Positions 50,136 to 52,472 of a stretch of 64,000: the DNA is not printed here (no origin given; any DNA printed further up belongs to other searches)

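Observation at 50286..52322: Metazoan kidney-type (GLS-like) glutaminase architecture in a streamlined bacterium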

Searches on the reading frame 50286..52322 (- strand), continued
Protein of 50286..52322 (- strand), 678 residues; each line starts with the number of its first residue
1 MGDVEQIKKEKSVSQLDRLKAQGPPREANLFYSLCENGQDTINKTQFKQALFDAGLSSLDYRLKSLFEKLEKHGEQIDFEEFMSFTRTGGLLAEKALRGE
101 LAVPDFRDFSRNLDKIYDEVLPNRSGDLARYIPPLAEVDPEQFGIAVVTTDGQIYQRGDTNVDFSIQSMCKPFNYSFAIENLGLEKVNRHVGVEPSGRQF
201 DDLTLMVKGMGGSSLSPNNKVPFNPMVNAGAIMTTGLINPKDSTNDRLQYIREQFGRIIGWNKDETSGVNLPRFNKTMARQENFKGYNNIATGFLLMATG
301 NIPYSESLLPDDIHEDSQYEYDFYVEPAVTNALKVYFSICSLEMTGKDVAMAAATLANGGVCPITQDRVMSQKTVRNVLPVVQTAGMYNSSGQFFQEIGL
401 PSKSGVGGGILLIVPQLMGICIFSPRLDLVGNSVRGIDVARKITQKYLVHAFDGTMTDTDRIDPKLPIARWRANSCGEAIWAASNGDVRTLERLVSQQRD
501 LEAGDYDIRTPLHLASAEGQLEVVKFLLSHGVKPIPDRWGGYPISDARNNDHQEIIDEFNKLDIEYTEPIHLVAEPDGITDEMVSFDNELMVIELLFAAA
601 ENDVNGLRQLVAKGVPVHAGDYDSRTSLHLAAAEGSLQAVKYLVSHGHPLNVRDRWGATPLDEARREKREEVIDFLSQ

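Call 6: find_homologous_proteins(query=window:50286-52322:-, max_evalue=1e-20)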
Query window:50286-52322:- (678 aa): 4101 proteins with E <= 1e-20 among 8000 candidates; the best 120 are listed.
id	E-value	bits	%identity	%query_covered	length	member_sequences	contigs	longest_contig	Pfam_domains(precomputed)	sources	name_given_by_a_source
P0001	0.0e+0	1480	95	100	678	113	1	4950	PF13606.13,PF13857.13,PF04960.21,PF12796.14,PF00023.37,PF13637.13,PF17959.8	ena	-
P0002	0.0e+0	1269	81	99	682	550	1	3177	PF13606.13,PF13857.13,PF04960.21,PF12796.14,PF00023.37,PF13637.13,PF17959.8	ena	-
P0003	0.0e+0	1266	80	99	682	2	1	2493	PF13606.13,PF13857.13,PF04960.21,PF12796.14,PF00023.37,PF13637.13,PF17959.8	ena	-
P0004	0.0e+0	1264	81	99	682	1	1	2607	PF13606.13,PF13857.13,PF04960.21,PF12796.14,PF00023.37,PF13637.13,PF17959.8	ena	-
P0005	0.0e+0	1263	81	99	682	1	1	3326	PF13606.13,PF13857.13,PF04960.21,PF12796.14,PF00023.37,PF13637.13,PF17959.8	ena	-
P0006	0.0e+0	1259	80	99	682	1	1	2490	PF13606.13,PF13857.13,PF04960.21,PF12796.14,PF00023.37,PF13637.13,PF17959.8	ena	-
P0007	0.0e+0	1166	85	86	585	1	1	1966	PF13606.13,PF13857.13,PF04960.21,PF12796.14,PF00023.37,PF13637.13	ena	-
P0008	0.0e+0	1163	85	86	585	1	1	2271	PF13606.13,PF13857.13,PF04960.21,PF12796.14,PF00023.37,PF13637.13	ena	-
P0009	0.0e+0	1139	72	98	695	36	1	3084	PF13606.13,PF13857.13,PF04960.21,PF12796.14,PF00023.37,PF13637.13,PF17959.8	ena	-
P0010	0.0e+0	1137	73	99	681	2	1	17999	PF13606.13,PF13857.13,PF04960.21,PF12796.14,PF00023.37,PF13637.13,PF17959.8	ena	-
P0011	0.0e+0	1129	71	98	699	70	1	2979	PF13606.13,PF13857.13,PF04960.21,PF12796.14,PF00023.37,PF13637.13,PF17959.8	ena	-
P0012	0.0e+0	1128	85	83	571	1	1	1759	PF13606.13,PF13857.13,PF04960.21,PF12796.14,PF00023.37,PF13637.13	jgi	jgi:glutaminase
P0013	0.0e+0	1124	73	98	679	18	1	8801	PF13606.13,PF13857.13,PF04960.21,PF12796.14,PF00023.37,PF13637.13,PF17959.8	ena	-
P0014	0.0e+0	1122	73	97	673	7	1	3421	PF13606.13,PF13857.13,PF04960.21,PF12796.14,PF00023.37,PF13637.13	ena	-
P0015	0.0e+0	1120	72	99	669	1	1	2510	PF13606.13,PF13857.13,PF04960.21,PF12796.14,PF00023.37,PF13637.13,PF17959.8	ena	-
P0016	0.0e+0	1119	72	98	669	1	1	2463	PF13606.13,PF13857.13,PF04960.21,PF12796.14,PF00023.37,PF13637.13,PF17959.8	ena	-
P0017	0.0e+0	1117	71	99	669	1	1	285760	PF13606.13,PF13857.13,PF04960.21,PF12796.14,PF00023.37,PF13637.13,PF17959.8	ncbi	-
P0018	0.0e+0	1117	72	98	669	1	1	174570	PF13606.13,PF13857.13,PF04960.21,PF12796.14,PF00023.37,PF13637.13,PF17959.8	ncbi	-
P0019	0.0e+0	1117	72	98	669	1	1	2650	PF13606.13,PF13857.13,PF04960.21,PF12796.14,PF00023.37,PF13637.13,PF17959.8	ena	-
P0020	0.0e+0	1116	72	98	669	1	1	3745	PF13606.13,PF13857.13,PF04960.21,PF12796.14,PF00023.37,PF13637.13,PF17959.8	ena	-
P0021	0.0e+0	1116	72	98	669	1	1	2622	PF13606.13,PF13857.13,PF04960.21,PF12796.14,PF00023.37,PF13637.13,PF17959.8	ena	-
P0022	0.0e+0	1115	72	99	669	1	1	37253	PF13606.13,PF13857.13,PF04960.21,PF12796.14,PF00023.37,PF13637.13,PF17959.8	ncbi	-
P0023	0.0e+0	1115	71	99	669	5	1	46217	PF13606.13,PF13857.13,PF04960.21,PF12796.14,PF00023.37,PF13637.13,PF17959.8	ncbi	-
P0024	0.0e+0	1115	72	99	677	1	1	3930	PF13606.13,PF13857.13,PF04960.21,PF12796.14,PF00023.37,PF13637.13,PF17959.8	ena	-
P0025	0.0e+0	1115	72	99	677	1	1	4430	PF13606.13,PF13857.13,PF04960.21,PF12796.14,PF00023.37,PF13637.13,PF17959.8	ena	-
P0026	0.0e+0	1114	72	99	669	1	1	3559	PF13606.13,PF13857.13,PF04960.21,PF12796.14,PF00023.37,PF13637.13,PF17959.8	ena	-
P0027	0.0e+0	1114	72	99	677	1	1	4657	PF13606.13,PF13857.13,PF04960.21,PF12796.14,PF00023.37,PF13637.13,PF17959.8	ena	-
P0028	0.0e+0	1114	72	99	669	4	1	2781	PF13606.13,PF13857.13,PF04960.21,PF12796.14,PF00023.37,PF13637.13,PF17959.8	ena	-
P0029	0.0e+0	1113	71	99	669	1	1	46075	PF13606.13,PF13857.13,PF04960.21,PF12796.14,PF00023.37,PF13637.13,PF17959.8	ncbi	-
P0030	0.0e+0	1113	72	99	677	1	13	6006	PF13606.13,PF13857.13,PF04960.21,PF12796.14,PF00023.37,PF13637.13,PF17959.8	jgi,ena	-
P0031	0.0e+0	1113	72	99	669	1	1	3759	PF13606.13,PF13857.13,PF04960.21,PF12796.14,PF00023.37,PF13637.13,PF17959.8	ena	-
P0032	0.0e+0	1113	72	99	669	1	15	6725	PF13606.13,PF13857.13,PF04960.21,PF12796.14,PF00023.37,PF13637.13,PF17959.8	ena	-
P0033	0.0e+0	1113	72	99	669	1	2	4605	PF13606.13,PF13857.13,PF04960.21,PF12796.14,PF00023.37,PF13637.13,PF17959.8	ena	-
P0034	0.0e+0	1113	71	99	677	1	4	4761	PF13606.13,PF13857.13,PF04960.21,PF12796.14,PF00023.37,PF13637.13,PF17959.8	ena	-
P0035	0.0e+0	1113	72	98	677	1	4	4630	PF13606.13,PF13857.13,PF04960.21,PF12796.14,PF00023.37,PF13637.13,PF17959.8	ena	-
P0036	0.0e+0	1113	71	99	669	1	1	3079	PF13606.13,PF13857.13,PF04960.21,PF12796.14,PF00023.37,PF13637.13,PF17959.8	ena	-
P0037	0.0e+0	1113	71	99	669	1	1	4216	PF13606.13,PF13857.13,PF04960.21,PF12796.14,PF00023.37,PF13637.13,PF17959.8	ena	-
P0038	0.0e+0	1113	72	98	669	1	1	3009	PF13606.13,PF13857.13,PF04960.21,PF12796.14,PF00023.37,PF13637.13,PF17959.8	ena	-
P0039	0.0e+0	1113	71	99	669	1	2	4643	PF13606.13,PF13857.13,PF04960.21,PF12796.14,PF00023.37,PF13637.13,PF17959.8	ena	-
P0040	0.0e+0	1113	72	98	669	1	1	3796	PF13606.13,PF13857.13,PF04960.21,PF12796.14,PF00023.37,PF13637.13,PF17959.8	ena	-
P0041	0.0e+0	1112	71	99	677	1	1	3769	PF13606.13,PF13857.13,PF04960.21,PF12796.14,PF00023.37,PF13637.13,PF17959.8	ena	-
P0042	0.0e+0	1112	72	99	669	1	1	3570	PF13606.13,PF13857.13,PF04960.21,PF12796.14,PF00023.37,PF13637.13,PF17959.8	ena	-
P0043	0.0e+0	1112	72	98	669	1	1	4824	PF13606.13,PF13857.13,PF04960.21,PF12796.14,PF00023.37,PF13637.13,PF17959.8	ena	-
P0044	0.0e+0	1112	71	99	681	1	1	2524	PF13606.13,PF13857.13,PF04960.21,PF12796.14,PF00023.37,PF13637.13,PF17959.8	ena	-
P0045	0.0e+0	1112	71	99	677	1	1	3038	PF13606.13,PF13857.13,PF04960.21,PF12796.14,PF00023.37,PF13637.13,PF17959.8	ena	-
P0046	0.0e+0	1112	72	99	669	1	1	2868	PF13606.13,PF13857.13,PF04960.21,PF12796.14,PF00023.37,PF13637.13,PF17959.8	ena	-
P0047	0.0e+0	1111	71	99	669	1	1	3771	PF13606.13,PF13857.13,PF04960.21,PF12796.14,PF00023.37,PF13637.13,PF17959.8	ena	-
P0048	0.0e+0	1111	71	99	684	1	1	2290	PF13606.13,PF13857.13,PF04960.21,PF12796.14,PF00023.37,PF13637.13,PF17959.8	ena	-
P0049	0.0e+0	1111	71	99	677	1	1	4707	PF13606.13,PF13857.13,PF04960.21,PF12796.14,PF00023.37,PF13637.13,PF17959.8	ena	-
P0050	0.0e+0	1111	71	99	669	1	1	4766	PF13606.13,PF13857.13,PF04960.21,PF12796.14,PF00023.37,PF13637.13,PF17959.8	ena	-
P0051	0.0e+0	1111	72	98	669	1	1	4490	PF13606.13,PF13857.13,PF04960.21,PF12796.14,PF00023.37,PF13637.13,PF17959.8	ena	-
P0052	0.0e+0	1111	72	99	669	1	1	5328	PF13606.13,PF13857.13,PF04960.21,PF12796.14,PF00023.37,PF13637.13,PF17959.8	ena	-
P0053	0.0e+0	1111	72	98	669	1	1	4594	PF13606.13,PF13857.13,PF04960.21,PF12796.14,PF00023.37,PF13637.13,PF17959.8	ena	-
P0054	0.0e+0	1110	71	99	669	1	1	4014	PF13606.13,PF13857.13,PF04960.21,PF12796.14,PF00023.37,PF13637.13,PF17959.8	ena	-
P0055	0.0e+0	1110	70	99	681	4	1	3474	PF13606.13,PF13857.13,PF04960.21,PF12796.14,PF00023.37,PF13637.13,PF17959.8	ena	-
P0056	0.0e+0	1109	71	99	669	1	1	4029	PF13606.13,PF13857.13,PF04960.21,PF12796.14,PF00023.37,PF13637.13,PF17959.8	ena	-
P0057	0.0e+0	1108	70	99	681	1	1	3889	PF13606.13,PF13857.13,PF04960.21,PF12796.14,PF00023.37,PF13637.13,PF17959.8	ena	-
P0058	0.0e+0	1106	71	99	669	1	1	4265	PF13606.13,PF13857.13,PF04960.21,PF12796.14,PF00023.37,PF13637.13,PF17959.8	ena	-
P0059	0.0e+0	1105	70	99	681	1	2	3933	PF13606.13,PF13857.13,PF04960.21,PF12796.14,PF00023.37,PF13637.13,PF17959.8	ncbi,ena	-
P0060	0.0e+0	1105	71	99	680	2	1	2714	PF13606.13,PF13857.13,PF04960.21,PF12796.14,PF00023.37,PF13637.13,PF17959.8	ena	-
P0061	0.0e+0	1104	71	99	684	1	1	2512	PF13606.13,PF13857.13,PF04960.21,PF12796.14,PF00023.37,PF13637.13,PF17959.8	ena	-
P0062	0.0e+0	1104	70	99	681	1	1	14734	PF13606.13,PF13857.13,PF04960.21,PF12796.14,PF00023.37,PF13637.13,PF17959.8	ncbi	-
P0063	0.0e+0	1102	72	96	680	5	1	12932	PF13606.13,PF13857.13,PF04960.21,PF12796.14,PF00023.37,PF13637.13,PF17959.8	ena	-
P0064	0.0e+0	1102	70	99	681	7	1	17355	PF13606.13,PF13857.13,PF04960.21,PF12796.14,PF00023.37,PF13637.13,PF17959.8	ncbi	-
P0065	0.0e+0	1093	70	96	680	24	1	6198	PF13606.13,PF13857.13,PF04960.21,PF12796.14,PF00023.37,PF13637.13,PF17959.8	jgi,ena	-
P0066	0.0e+0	1087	69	100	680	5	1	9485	PF13606.13,PF13857.13,PF04960.21,PF12796.14,PF00023.37,PF13637.13,PF17959.8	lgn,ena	-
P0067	0.0e+0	1085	71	98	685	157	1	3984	PF13606.13,PF13857.13,PF04960.21,PF12796.14,PF00023.37,PF13637.13,PF17959.8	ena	-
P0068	0.0e+0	1081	69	99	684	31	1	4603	PF13606.13,PF13857.13,PF04960.21,PF12796.14,PF00023.37,PF13637.13,PF17959.8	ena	-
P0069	0.0e+0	1081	70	99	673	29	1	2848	PF13606.13,PF13857.13,PF04960.21,PF12796.14,PF00023.37,PF13637.13,PF17959.8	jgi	jgi:glutaminase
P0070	0.0e+0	1080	70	98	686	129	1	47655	PF13606.13,PF13857.13,PF04960.21,PF12796.14,PF00023.37,PF13637.13,PF17959.8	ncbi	-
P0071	0.0e+0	1067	69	98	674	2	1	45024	PF13606.13,PF13857.13,PF04960.21,PF12796.14,PF00023.37,PF13637.13,PF17959.8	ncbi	-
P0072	0.0e+0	1065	68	97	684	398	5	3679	PF13606.13,PF13857.13,PF04960.21,PF12796.14,PF00023.37,PF13637.13,PF17959.8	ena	-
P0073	0.0e+0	1063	68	100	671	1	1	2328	PF13606.13,PF13857.13,PF04960.21,PF12796.14,PF00023.37,PF13637.13,PF17959.8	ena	-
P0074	0.0e+0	1061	69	97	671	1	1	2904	PF13606.13,PF13857.13,PF04960.21,PF12796.14,PF00023.37,PF13637.13,PF17959.8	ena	-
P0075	0.0e+0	1055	68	97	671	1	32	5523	PF13606.13,PF13857.13,PF04960.21,PF12796.14,PF00023.37,PF13637.13,PF17959.8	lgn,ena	-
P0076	0.0e+0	1055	68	97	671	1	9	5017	PF13606.13,PF13857.13,PF04960.21,PF12796.14,PF00023.37,PF13637.13,PF17959.8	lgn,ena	-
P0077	0.0e+0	1055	68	97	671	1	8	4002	PF13606.13,PF13857.13,PF04960.21,PF12796.14,PF00023.37,PF13637.13,PF17959.8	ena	-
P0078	0.0e+0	1055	68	97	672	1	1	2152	PF13606.13,PF13857.13,PF04960.21,PF12796.14,PF00023.37,PF13637.13,PF17959.8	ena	-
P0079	0.0e+0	1055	68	97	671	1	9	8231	PF13606.13,PF13857.13,PF04960.21,PF12796.14,PF00023.37,PF13637.13,PF17959.8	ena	-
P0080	0.0e+0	1055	68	97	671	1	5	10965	PF13606.13,PF13857.13,PF04960.21,PF12796.14,PF00023.37,PF13637.13,PF17959.8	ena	-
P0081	0.0e+0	1054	68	97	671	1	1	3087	PF13606.13,PF13857.13,PF04960.21,PF12796.14,PF00023.37,PF13637.13,PF17959.8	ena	-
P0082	0.0e+0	1053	68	97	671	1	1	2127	PF13606.13,PF13857.13,PF04960.21,PF12796.14,PF00023.37,PF13637.13,PF17959.8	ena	-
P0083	0.0e+0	1053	68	97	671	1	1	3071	PF13606.13,PF13857.13,PF04960.21,PF12796.14,PF00023.37,PF13637.13,PF17959.8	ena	-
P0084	0.0e+0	1052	68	97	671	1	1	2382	PF13606.13,PF13857.13,PF04960.21,PF12796.14,PF00023.37,PF13637.13,PF17959.8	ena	-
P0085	2.7e-297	1006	74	85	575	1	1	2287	PF13606.13,PF13857.13,PF04960.21,PF12796.14,PF00023.37,PF13637.13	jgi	-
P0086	8.1e-294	994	63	98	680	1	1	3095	PF13606.13,PF13857.13,PF04960.21,PF12796.14,PF00023.37,PF13637.13,PF17959.8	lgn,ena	-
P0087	5.9e-292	988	63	96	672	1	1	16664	PF13606.13,PF13857.13,PF04960.21,PF12796.14,PF00023.37,PF13637.13,PF17959.8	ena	-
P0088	2.9e-291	986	63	96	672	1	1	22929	PF13606.13,PF13857.13,PF04960.21,PF12796.14,PF00023.37,PF13637.13,PF17959.8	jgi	-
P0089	4.1e-291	985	63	96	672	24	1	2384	PF13606.13,PF13857.13,PF04960.21,PF12796.14,PF00023.37,PF13637.13,PF17959.8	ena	-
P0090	5.5e-291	985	63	96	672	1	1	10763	PF13606.13,PF13857.13,PF04960.21,PF12796.14,PF00023.37,PF13637.13,PF17959.8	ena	-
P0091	5.6e-291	985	63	96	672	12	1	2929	PF13606.13,PF13857.13,PF04960.21,PF12796.14,PF00023.37,PF13637.13,PF17959.8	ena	-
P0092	3.7e-289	979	63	96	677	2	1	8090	PF13606.13,PF13857.13,PF04960.21,PF12796.14,PF00023.37,PF13637.13,PF17959.8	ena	-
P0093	7.1e-289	978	63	96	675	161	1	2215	PF13606.13,PF13857.13,PF04960.21,PF12796.14,PF00023.37,PF13637.13,PF17959.8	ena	-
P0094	2.1e-287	973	62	96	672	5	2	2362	PF13606.13,PF13857.13,PF04960.21,PF12796.14,PF00023.37,PF13637.13,PF17959.8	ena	-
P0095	2.7e-286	969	61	99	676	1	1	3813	PF13606.13,PF13857.13,PF04960.21,PF12796.14,PF00023.37,PF13637.13,PF17959.8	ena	-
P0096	2.9e-286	969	61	99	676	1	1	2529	PF13606.13,PF13857.13,PF04960.21,PF12796.14,PF00023.37,PF13637.13,PF17959.8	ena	-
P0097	3.7e-286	969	61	99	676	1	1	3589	PF13606.13,PF13857.13,PF04960.21,PF12796.14,PF00023.37,PF13637.13,PF17959.8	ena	-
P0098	5.0e-286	969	61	99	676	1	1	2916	PF13606.13,PF13857.13,PF04960.21,PF12796.14,PF00023.37,PF13637.13,PF17959.8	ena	-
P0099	5.2e-286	969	61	99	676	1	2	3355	PF13606.13,PF13857.13,PF04960.21,PF12796.14,PF00023.37,PF13637.13,PF17959.8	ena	-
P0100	7.2e-286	968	62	96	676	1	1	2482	PF13606.13,PF13857.13,PF04960.21,PF12796.14,PF00023.37,PF13637.13,PF17959.8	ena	-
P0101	9.5e-286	968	61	99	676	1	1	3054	PF13606.13,PF13857.13,PF04960.21,PF12796.14,PF00023.37,PF13637.13,PF17959.8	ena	-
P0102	1.4e-285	967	62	96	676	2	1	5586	PF13606.13,PF13857.13,PF04960.21,PF12796.14,PF00023.37,PF13637.13,PF17959.8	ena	-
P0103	3.6e-285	966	61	99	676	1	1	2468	PF13606.13,PF13857.13,PF04960.21,PF12796.14,PF00023.37,PF13637.13,PF17959.8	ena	-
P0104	6.4e-285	965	61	99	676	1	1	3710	PF13606.13,PF13857.13,PF04960.21,PF12796.14,PF00023.37,PF13637.13,PF17959.8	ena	-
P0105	1.3e-284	964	61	99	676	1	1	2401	PF13606.13,PF13857.13,PF04960.21,PF12796.14,PF00023.37,PF13637.13,PF17959.8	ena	-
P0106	1.7e-284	964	62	96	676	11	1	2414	PF13606.13,PF13857.13,PF04960.21,PF12796.14,PF00023.37,PF13637.13,PF17959.8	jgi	-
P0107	2.6e-284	963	61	99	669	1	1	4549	PF13606.13,PF13857.13,PF04960.21,PF12796.14,PF00023.37,PF13637.13,PF17959.8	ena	-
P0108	1.9e-283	960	62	96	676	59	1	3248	PF13606.13,PF13857.13,PF04960.21,PF12796.14,PF00023.37,PF13637.13,PF17959.8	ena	-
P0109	2.2e-283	960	61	96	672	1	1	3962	PF13606.13,PF13857.13,PF04960.21,PF12796.14,PF00023.37,PF13637.13,PF17959.8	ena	-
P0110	1.2e-282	957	61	96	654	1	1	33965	PF13606.13,PF13857.13,PF04960.21,PF12796.14,PF00023.37,PF13637.13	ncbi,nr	ncbi:glutaminase [Pelagibacterales bacterium SAG-MED29]|nr:glutaminase [Pelagibacterales bacterium S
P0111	1.3e-282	957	61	99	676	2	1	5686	PF13606.13,PF13857.13,PF04960.21,PF12796.14,PF00023.37,PF13637.13,PF17959.8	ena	-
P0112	1.5e-282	957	60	99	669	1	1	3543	PF13606.13,PF13857.13,PF04960.21,PF12796.14,PF00023.37,PF13637.13,PF17959.8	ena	-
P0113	1.8e-281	954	60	99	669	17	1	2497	PF13606.13,PF13857.13,PF04960.21,PF12796.14,PF00023.37,PF13637.13,PF17959.8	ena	-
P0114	8.1e-281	951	61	96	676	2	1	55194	PF13606.13,PF13857.13,PF04960.21,PF12796.14,PF00023.37,PF13637.13,PF17959.8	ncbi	-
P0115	3.9e-280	949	62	96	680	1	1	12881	PF13606.13,PF13857.13,PF04960.21,PF12796.14,PF00023.37,PF13637.13,PF17959.8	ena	-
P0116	5.5e-278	942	73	80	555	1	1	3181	PF13606.13,PF13857.13,PF04960.21,PF12796.14,PF00023.37,PF13637.13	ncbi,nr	ncbi:glutaminase, partial [Candidatus Pelagibacter sp.]|nr:glutaminase [Candidatus Pelagibacter sp.]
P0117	4.2e-273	926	61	96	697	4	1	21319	PF13606.13,PF13857.13,PF04960.21,PF12796.14,PF00023.37,PF13637.13,PF17959.8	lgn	-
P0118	1.3e-270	918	83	70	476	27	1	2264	PF13606.13,PF13857.13,PF04960.21,PF12796.14,PF00023.37,PF13637.13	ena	-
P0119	2.2e-263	894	60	92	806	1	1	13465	PF13606.13,PF13857.13,PF04960.21,PF12796.14,PF00023.37,PF13637.13,PF17959.8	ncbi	-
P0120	1.5e-260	884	97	59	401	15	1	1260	PF13606.13,PF13857.13,PF04960.21,PF12796.14,PF00023.37,PF13637.13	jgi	-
